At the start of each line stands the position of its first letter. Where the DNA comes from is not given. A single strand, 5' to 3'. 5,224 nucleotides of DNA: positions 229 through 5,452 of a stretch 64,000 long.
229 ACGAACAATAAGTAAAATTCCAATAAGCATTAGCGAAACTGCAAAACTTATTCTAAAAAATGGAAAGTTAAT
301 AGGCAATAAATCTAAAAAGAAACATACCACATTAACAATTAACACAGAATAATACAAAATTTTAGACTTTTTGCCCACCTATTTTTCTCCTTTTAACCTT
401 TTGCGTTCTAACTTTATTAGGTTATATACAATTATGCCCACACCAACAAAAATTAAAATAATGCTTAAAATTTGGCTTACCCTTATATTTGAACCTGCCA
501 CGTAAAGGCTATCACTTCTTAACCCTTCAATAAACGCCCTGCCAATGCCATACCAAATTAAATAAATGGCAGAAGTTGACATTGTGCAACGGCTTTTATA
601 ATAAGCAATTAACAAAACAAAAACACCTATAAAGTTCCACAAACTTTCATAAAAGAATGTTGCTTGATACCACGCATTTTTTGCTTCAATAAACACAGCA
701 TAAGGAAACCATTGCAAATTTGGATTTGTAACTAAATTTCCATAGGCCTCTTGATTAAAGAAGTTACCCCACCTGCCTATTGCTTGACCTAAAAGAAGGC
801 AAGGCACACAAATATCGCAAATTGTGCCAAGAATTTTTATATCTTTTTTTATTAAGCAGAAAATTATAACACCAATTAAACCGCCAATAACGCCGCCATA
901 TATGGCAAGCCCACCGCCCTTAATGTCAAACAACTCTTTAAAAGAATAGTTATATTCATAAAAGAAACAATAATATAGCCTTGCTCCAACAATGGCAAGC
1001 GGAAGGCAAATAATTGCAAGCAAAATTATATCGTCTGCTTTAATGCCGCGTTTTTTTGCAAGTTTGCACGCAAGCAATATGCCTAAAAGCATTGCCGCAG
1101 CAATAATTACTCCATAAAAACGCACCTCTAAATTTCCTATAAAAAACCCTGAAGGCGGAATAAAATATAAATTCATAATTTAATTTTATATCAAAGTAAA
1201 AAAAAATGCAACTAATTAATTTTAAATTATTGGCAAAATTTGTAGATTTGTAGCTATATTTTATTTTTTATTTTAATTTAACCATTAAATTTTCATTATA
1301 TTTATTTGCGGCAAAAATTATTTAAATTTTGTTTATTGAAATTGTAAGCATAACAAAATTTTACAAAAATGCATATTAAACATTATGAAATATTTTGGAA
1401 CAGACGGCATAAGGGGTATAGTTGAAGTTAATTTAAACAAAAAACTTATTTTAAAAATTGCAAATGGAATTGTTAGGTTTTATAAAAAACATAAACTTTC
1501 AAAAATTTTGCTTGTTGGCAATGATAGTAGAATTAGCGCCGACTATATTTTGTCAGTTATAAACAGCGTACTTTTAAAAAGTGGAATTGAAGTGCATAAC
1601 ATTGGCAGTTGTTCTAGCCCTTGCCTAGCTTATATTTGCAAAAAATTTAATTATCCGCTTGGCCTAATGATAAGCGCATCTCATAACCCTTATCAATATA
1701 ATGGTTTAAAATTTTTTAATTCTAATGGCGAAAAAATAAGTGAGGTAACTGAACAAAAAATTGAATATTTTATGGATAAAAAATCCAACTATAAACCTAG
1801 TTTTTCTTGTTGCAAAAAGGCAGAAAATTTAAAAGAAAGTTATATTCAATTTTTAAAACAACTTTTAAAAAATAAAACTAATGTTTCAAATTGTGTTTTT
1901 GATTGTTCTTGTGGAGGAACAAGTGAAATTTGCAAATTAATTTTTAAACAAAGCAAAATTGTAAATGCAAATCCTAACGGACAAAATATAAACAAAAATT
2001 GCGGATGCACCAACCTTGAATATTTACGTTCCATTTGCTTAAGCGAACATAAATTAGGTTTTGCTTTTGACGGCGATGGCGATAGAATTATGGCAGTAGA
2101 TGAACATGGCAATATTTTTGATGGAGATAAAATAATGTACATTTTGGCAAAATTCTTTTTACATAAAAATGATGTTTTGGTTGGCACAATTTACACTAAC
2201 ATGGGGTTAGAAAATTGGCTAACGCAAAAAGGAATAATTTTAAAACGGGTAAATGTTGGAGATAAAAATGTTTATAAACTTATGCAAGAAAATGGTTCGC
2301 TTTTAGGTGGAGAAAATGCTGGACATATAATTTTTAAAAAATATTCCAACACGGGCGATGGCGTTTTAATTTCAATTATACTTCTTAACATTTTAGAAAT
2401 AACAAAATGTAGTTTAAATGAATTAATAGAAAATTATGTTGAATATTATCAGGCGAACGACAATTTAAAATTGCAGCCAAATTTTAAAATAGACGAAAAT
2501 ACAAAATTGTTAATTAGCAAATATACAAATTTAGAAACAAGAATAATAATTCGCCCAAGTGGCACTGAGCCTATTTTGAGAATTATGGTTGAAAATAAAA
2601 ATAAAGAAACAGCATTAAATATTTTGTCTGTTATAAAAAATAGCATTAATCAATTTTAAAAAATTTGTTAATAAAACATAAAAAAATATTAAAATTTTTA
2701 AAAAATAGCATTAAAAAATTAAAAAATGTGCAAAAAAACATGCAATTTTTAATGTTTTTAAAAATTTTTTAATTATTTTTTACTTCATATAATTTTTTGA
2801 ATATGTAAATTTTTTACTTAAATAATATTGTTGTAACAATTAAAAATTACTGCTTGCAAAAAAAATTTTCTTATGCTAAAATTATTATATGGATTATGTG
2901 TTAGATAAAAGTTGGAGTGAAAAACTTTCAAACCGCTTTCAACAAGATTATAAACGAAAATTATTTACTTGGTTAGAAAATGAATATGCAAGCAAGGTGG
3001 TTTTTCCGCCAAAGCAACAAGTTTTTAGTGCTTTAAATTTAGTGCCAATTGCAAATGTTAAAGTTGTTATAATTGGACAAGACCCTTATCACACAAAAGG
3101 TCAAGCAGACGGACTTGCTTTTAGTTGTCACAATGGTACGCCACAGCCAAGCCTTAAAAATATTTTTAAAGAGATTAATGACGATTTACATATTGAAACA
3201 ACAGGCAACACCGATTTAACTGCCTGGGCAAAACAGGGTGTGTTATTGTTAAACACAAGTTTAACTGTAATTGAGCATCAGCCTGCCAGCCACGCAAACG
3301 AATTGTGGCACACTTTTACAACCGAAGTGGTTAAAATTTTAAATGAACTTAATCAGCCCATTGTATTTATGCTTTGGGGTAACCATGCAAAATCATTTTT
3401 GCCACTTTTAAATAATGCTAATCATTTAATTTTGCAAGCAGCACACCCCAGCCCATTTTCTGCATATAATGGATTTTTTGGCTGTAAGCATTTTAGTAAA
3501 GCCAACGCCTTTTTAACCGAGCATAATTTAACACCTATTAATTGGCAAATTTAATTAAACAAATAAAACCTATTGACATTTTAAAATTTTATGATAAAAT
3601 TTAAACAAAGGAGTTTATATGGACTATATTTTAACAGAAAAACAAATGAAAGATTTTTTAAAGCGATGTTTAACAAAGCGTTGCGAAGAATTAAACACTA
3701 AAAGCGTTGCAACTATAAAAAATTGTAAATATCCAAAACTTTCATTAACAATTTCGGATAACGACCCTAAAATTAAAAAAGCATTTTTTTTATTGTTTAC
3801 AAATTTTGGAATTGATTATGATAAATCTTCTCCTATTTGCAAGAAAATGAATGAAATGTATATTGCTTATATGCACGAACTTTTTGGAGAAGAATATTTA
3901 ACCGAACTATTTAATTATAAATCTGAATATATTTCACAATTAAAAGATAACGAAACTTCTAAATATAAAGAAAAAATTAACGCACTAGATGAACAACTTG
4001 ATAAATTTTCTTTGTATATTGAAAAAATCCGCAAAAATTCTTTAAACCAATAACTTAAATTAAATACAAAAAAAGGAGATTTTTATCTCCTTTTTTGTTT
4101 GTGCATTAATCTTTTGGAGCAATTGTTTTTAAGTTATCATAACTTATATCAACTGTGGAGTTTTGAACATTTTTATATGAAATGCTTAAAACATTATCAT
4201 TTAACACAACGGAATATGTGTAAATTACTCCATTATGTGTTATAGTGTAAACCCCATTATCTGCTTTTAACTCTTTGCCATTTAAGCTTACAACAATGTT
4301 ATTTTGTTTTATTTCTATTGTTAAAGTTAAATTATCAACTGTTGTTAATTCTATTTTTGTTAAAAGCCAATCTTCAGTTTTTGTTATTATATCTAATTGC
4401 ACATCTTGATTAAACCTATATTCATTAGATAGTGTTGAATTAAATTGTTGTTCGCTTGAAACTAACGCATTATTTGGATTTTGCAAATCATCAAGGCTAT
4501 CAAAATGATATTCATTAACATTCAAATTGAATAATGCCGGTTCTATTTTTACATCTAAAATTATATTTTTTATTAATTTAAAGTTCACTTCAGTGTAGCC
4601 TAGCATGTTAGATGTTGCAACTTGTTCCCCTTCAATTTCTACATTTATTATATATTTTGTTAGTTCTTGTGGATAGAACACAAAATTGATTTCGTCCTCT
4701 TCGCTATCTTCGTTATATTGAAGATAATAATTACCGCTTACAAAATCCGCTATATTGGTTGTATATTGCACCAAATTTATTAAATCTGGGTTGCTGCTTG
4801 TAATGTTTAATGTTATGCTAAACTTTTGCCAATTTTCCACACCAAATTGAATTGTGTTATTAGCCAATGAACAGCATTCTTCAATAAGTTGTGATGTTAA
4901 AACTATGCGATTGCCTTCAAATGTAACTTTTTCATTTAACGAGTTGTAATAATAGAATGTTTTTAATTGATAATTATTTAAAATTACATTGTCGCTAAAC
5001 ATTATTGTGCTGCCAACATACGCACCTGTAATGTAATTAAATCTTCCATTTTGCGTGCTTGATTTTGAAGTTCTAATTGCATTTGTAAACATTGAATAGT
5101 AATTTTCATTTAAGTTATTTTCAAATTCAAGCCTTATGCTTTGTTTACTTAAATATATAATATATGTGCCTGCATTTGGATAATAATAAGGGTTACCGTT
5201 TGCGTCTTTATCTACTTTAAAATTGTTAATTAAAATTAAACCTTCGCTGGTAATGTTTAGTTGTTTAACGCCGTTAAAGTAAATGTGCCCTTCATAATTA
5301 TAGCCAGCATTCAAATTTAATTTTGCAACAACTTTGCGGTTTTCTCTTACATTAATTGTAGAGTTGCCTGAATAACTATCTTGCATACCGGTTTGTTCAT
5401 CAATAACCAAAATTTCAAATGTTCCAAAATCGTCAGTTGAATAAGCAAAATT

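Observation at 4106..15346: A single 11.2-kb ORF encodes a 3,746-aa surface protein with a GLUG-like head, a long degenerate beta-module body and no recognisable anchor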

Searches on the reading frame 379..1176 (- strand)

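Call 10: search_protein_families(library=pfam, proteins=[window:379-1176:-], max_evalue=0.001)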
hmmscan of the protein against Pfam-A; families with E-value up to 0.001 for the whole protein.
window:379-1176:- (265 aa): 1 family
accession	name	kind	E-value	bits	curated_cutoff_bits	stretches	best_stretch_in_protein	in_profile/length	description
PF01790.23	LGT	-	4.7e-67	226.3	24.9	1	11-251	4-240/240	Prolipoprotein diacylglyceryl transferase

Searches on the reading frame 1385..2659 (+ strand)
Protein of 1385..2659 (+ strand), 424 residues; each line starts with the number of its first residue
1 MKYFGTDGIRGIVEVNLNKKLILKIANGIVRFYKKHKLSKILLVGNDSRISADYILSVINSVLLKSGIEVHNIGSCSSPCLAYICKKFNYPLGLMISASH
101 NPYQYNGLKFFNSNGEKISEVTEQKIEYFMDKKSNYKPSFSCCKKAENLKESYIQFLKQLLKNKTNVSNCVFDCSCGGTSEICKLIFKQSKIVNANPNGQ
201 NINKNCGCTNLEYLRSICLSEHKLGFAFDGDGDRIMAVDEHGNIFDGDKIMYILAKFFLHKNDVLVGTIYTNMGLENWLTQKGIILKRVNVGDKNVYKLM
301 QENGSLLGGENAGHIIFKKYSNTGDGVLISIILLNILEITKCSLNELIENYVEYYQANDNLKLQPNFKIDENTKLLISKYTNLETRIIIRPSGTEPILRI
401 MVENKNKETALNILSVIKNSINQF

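Call 10: search_protein_families(library=pfam, proteins=[window:1385-2659:+], max_evalue=0.001)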
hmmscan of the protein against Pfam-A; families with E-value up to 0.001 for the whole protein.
window:1385-2659:+ (424 aa): 4 families
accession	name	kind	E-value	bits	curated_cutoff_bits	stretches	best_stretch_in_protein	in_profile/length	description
PF02878.22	PGM_PMM_I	-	2.4e-37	128.1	22.5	1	2-136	2-137/138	Phosphoglucomutase/phosphomannomutase, alpha/beta/alpha domain I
PF02880.22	PGM_PMM_III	-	3.7e-26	91.9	20.7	1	246-353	1-113/115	Phosphoglucomutase/phosphomannomutase, alpha/beta/alpha domain III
PF00408.26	PGM_PMM_IV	-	8.2e-08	32.6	23.1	1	378-413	26-61/68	Phosphoglucomutase/phosphomannomutase, C-terminal domain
PF02879.22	PGM_PMM_II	-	1.9e-07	32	29.3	1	152-242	2-103/103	Phosphoglucomutase/phosphomannomutase, alpha/beta/alpha domain II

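Call 66: find_related_loci(query=window:1385-2656:+, collection=genome_contigs, flank=10000)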
Query window:1385-2656:+ (424 aa) in genome_contigs; peptide patterns used: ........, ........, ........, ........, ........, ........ (x = any residue, [..] = any of these).
600 stretches matched a pattern (row limit reached: there are more); 575 encode a relative of the query (tblastn E <= 1e-3); the best 80 are kept; 80 distinct loci.
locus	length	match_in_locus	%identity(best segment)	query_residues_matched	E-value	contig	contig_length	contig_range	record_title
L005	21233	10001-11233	57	1-414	9e-153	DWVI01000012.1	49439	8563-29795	MAG TPA_asm: Candidatus Onthoplasma faecipullorum isolate CHK191-42317 CHK191__C396259_L49439_SAMEA5754835, whole genome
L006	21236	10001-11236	56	1-414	8e-152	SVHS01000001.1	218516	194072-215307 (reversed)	MAG: Clostridiales bacterium isolate SIG390 NODE_807_length_218516_cov_2.999538, whole genome shotgun sequence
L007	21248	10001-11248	57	1-418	2e-140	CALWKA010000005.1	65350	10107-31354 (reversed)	MAG: uncultured Clostridia bacterium isolate BRZ_DD__bin44 genome assembly, contig: BRZ_DD__NODE_384_length_65350_cov_8.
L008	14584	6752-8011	55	1-417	2e-139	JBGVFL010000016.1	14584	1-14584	MAG: Candidatus Onthoplasma sp. isolate fecal_MAG_391 fecal_MAG_391_contig_0016, whole genome shotgun sequence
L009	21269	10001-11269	52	1-422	9e-136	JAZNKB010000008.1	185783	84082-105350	MAG: Candidatus Onthoplasma sp. isolate T1900044677_TS20190143.MAGScoT_cleanbin_000026 SGB_1648_k141_4404101, whole geno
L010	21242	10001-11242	52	1-417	5e-134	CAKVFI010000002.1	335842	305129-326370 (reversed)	MAG: uncultured Clostridia bacterium isolate REFINED_METABAT215_TOP10_CONTIGS_1500_ASSEMBLY_K77_MERGED__Hadza_MoBio_hadz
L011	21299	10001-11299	36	1-410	1e-85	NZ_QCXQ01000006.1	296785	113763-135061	Levilactobacillus bambusae strain BS-W1 contig_6, whole genome shotgun sequence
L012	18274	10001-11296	36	1-409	2e-84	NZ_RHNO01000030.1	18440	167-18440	Levilactobacillus yonginensis strain JCM 18023 contig30, whole genome shotgun sequence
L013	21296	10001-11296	36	1-409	4e-84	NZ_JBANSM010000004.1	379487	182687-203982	Levilactobacillus sp. HBUAS70063 NODE_4_length_379487_cov_144.063846, whole genome shotgun sequence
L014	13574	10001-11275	37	1-403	4e-84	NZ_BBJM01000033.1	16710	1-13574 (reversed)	Secundilactobacillus oryzae JCM 18671 strain SG293, whole genome shotgun sequence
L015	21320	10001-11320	35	1-417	1e-81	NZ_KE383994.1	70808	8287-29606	Ligilactobacillus saerimneri DSM 16049 G541DRAFT_scaffold00007.7, whole genome shotgun sequence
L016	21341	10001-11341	36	1-422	3e-81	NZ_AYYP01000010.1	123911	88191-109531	Ligilactobacillus agilis DSM 20509 NODE_27, whole genome shotgun sequence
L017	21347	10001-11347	36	1-422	7e-81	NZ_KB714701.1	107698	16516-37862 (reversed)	Ligilactobacillus pobuzihii E100301 = KCTC 13174 strain E100301 NODE_12, whole genome shotgun sequence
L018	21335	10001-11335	36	1-423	6e-81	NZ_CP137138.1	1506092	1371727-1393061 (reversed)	Fructilactobacillus vespulae strain Mu01 chromosome, complete genome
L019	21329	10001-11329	36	1-418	8e-81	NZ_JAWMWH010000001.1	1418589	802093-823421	Nicoliella lavandulae strain Es01 contig_1, whole genome shotgun sequence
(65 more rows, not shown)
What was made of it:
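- The assignment to UBA1242 rests on one protein (GlmM), and that collection scan stopped at its row limit (call 66).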

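Call 116: search_protein_families(library=pfam, proteins=[L005:12455-15724:+, L009:15401-18535:+, L009:6214-7899:-, L005:11496-12161:+], max_evalue=0.001)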
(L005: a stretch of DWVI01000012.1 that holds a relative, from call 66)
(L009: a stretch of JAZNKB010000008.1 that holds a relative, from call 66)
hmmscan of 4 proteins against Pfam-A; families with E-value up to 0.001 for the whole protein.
L005:12455-15724:+ (1089 aa): 4 families
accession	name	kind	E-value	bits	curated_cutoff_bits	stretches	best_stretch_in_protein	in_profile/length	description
PF00133.28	tRNA-synt_1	-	1.2e-97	327.8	22.7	1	61-679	2-413/414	tRNA synthetases class I (I, L, M and V)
PF19302.4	DUF5915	-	4.6e-30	105.1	27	1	895-1088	2-193/195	Domain of unknown function (DUF5915)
PF08264.19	Anticodon_1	-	8.1e-26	91.1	25.1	1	726-876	1-145/148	Anticodon-binding domain of tRNA ligase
PF09334.17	tRNA-synt_1g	-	1.2e-12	47.8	20.1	1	569-682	248-369/391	tRNA synthetases class I (M)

L009:15401-18535:+ (1044 aa): 4 families
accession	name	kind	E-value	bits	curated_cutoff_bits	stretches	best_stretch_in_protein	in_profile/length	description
PF00133.28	tRNA-synt_1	-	5.5e-98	328.9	22.7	1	16-634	1-413/414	tRNA synthetases class I (I, L, M and V)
PF19302.4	DUF5915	-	2.5e-33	115.7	27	1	850-1043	2-193/195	Domain of unknown function (DUF5915)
PF08264.19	Anticodon_1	-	2.7e-25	89.4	25.1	1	681-832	1-146/148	Anticodon-binding domain of tRNA ligase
PF09334.17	tRNA-synt_1g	-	6.8e-16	58.5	20.1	2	52-194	12-135/391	tRNA synthetases class I (M)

L009:6214-7899:- (561 aa): 0 families

L005:11496-12161:+ (221 aa): 1 family
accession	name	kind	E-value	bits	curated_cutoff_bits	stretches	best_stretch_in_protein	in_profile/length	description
PF03167.25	UDG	-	1.6e-19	70.8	24.3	1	53-209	5-140/141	Uracil DNA glycosylase superfamily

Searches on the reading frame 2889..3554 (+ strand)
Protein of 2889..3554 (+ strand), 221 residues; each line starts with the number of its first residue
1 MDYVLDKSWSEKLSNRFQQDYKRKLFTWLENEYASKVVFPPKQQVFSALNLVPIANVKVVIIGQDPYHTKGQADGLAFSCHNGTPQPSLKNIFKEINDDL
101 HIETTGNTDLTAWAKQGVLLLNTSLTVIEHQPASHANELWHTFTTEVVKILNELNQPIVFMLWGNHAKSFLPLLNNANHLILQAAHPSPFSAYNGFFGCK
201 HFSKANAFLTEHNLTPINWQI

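Call 10: search_protein_families(library=pfam, proteins=[window:2889-3554:+], max_evalue=0.001)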
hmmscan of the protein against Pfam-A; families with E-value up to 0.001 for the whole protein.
window:2889-3554:+ (221 aa): 1 family
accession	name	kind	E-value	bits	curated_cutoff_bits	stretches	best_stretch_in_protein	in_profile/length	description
PF03167.25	UDG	-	2.7e-19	70.1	24.3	1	52-209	4-140/141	Uracil DNA glycosylase superfamily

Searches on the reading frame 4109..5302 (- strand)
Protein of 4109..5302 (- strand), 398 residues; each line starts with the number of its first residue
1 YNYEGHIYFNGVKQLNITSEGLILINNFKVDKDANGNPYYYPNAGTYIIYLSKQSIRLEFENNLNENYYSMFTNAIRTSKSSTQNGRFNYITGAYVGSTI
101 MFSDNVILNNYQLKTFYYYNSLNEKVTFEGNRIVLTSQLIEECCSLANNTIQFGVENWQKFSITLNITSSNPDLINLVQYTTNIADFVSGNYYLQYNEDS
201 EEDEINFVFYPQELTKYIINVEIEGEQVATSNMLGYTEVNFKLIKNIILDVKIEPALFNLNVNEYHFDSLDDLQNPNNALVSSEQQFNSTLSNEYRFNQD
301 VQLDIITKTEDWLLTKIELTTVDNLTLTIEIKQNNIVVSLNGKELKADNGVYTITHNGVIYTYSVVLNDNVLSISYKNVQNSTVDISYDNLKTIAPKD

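Call 21: search_protein_families(library=pfam, proteins=[window:4109-5302:-], max_evalue=10)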
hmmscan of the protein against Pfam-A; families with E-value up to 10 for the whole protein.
window:4109-5302:- (398 aa): 1 family
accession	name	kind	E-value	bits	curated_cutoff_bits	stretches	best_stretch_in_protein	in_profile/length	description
PF00630.25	Filamin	-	0.27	12.5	26.9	1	198-231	57-90/93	Filamin/ABP280 repeat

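Call 117: search_protein_families(library=phrogs, proteins=[window:4109-5302:-], max_evalue=0.01)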
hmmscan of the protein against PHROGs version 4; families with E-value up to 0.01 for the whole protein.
window:4109-5302:- (398 aa): 0 families
